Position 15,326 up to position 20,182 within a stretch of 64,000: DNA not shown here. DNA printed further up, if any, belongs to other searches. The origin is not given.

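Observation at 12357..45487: Near-identical, extremely GC-rich 1.17-kb inverted repeat encodes the motor domains of two convergent kinesin-3 genes and brackets a 30.7-kb gene block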

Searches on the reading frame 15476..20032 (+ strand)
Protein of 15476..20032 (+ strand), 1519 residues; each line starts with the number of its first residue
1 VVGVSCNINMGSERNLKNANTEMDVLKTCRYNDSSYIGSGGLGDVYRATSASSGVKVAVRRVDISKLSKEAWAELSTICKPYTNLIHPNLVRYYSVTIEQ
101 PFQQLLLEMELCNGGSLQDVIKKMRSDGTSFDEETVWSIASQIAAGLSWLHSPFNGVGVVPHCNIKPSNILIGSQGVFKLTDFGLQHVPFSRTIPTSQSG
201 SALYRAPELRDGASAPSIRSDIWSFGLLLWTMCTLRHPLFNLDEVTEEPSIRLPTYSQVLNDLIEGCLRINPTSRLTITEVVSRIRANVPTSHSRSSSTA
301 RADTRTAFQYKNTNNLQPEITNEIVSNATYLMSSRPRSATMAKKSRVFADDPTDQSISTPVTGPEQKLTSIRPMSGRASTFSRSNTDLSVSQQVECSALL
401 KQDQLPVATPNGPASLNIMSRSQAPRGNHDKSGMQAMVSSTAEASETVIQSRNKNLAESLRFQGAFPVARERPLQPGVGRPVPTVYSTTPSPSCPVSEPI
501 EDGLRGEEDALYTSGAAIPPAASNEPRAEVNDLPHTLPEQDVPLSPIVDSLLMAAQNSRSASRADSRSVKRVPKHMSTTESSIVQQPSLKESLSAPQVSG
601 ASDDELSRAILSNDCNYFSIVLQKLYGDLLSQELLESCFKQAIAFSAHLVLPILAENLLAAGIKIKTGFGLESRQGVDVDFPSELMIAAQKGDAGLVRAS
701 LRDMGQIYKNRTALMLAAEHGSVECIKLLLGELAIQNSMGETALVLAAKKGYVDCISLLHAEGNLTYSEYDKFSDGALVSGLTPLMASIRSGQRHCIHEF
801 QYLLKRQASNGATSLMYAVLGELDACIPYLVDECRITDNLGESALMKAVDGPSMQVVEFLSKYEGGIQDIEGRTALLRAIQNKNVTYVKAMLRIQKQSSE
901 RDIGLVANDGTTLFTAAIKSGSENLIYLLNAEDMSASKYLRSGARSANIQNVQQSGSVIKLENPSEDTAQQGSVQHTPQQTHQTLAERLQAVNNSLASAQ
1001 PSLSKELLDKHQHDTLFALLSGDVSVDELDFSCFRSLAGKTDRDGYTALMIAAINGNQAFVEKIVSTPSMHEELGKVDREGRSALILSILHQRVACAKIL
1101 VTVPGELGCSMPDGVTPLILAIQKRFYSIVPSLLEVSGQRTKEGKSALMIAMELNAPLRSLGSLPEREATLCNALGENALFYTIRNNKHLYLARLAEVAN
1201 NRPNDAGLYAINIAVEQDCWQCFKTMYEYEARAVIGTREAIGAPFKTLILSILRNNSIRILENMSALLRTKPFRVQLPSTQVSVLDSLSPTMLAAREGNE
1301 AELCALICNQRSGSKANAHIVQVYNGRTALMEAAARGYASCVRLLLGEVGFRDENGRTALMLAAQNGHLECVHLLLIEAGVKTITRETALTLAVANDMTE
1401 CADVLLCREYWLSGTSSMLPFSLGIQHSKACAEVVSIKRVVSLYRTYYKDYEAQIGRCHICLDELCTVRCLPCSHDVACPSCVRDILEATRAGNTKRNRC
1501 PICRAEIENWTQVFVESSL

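Call 51: search_protein_families(library=pfam, proteins=[window:15476-20032:+], max_evalue=0.01)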
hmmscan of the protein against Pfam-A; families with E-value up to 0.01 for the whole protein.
window:15476-20032:+ (1519 aa): 11 families
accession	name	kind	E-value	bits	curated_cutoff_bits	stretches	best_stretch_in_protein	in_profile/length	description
PF12796.13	Ank_2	-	1.9e-68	227.5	27.3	8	1292-1381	2-84/90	Ankyrin repeats (3 copies)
PF00069.31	Pkinase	-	1e-41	143.6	31.7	1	31-283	1-259/263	Protein kinase domain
PF00023.36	Ank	-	2.1e-37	125.5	21.1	3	1355-1380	1-25/33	Ankyrin repeat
PF13857.12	Ank_5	-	9.1e-27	93.3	27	2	1353-1393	13-56/56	Ankyrin repeats (many copies)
PF07714.23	PK_Tyr_Ser-Thr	-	1.7e-26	93.6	23.1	1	36-284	6-257/258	Protein tyrosine and serine/threonine kinase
PF13637.12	Ank_4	-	1e-24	86.5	22.7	2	716-760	3-50/50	Ankyrin repeats (many copies)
PF13606.12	Ank_3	-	9.3e-24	81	22.3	0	1355-1377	1-23/30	Ankyrin repeat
PF13920.12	zf-C3HC4_3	-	1.6e-07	31.5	27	1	1457-1509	4-48/49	Zinc finger, C3HC4 type (RING finger)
PF24521.3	Ank_KRIT1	-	2.5e-06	27.7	80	0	1315-1376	7-66/149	KRIT1 ankyrin-repeats domain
PF24921.1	RING_XB3-XBAT31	-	0.00021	21.7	50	1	1458-1508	2-56/57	E3 ubiquitin-protein ligase XB3/XBAT31 RING finger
PF13639.12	zf-RING_2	-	0.0015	19.2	27.3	1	1457-1504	2-44/44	Ring finger domain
